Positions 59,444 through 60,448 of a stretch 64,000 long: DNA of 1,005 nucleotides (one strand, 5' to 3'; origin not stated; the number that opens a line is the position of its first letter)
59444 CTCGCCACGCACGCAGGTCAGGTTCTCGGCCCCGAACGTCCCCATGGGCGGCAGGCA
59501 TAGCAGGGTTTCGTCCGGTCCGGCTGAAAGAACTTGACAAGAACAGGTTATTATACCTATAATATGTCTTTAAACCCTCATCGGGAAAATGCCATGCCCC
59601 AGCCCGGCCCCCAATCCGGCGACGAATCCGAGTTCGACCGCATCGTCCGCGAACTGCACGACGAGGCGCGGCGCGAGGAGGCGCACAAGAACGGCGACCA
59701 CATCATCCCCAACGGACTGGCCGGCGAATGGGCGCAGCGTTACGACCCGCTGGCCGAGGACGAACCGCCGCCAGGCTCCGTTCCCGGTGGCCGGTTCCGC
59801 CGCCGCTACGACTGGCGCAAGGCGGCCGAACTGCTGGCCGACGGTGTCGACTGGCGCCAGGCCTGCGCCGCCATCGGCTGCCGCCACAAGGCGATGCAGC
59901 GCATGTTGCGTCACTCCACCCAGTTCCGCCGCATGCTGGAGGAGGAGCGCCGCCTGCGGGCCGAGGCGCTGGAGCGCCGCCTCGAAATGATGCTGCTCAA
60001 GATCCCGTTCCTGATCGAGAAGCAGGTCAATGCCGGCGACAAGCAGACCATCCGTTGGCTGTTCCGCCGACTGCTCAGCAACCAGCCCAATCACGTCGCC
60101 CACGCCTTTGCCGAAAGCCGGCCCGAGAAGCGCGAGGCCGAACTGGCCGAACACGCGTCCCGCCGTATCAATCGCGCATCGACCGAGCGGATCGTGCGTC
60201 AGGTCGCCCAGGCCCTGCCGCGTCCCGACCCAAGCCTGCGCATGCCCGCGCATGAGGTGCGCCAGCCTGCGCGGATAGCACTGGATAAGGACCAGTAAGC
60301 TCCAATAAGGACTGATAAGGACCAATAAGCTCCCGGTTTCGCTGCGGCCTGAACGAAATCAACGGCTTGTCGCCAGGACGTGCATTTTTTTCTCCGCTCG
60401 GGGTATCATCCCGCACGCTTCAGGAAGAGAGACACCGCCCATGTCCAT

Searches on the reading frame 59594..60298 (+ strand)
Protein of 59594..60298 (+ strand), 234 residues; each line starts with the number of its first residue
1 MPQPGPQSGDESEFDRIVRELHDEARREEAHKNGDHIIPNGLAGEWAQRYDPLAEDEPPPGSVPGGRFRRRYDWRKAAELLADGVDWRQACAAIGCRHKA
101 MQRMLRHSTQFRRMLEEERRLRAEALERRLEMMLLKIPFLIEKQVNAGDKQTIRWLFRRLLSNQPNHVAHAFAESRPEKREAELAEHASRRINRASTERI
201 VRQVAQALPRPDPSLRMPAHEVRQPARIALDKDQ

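Call 90: search_protein_families(library=pfam, proteins=[window:59594-60298:+], max_evalue=0.1)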
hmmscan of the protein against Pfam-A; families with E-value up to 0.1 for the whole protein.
window:59594-60298:+ (234 aa): 1 family
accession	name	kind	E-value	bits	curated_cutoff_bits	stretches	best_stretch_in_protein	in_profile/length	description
PF20901.3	Sf6_terminase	-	0.058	13.9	27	1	79-130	11-63/106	Bacteriophage Sf6, terminase small subunit-like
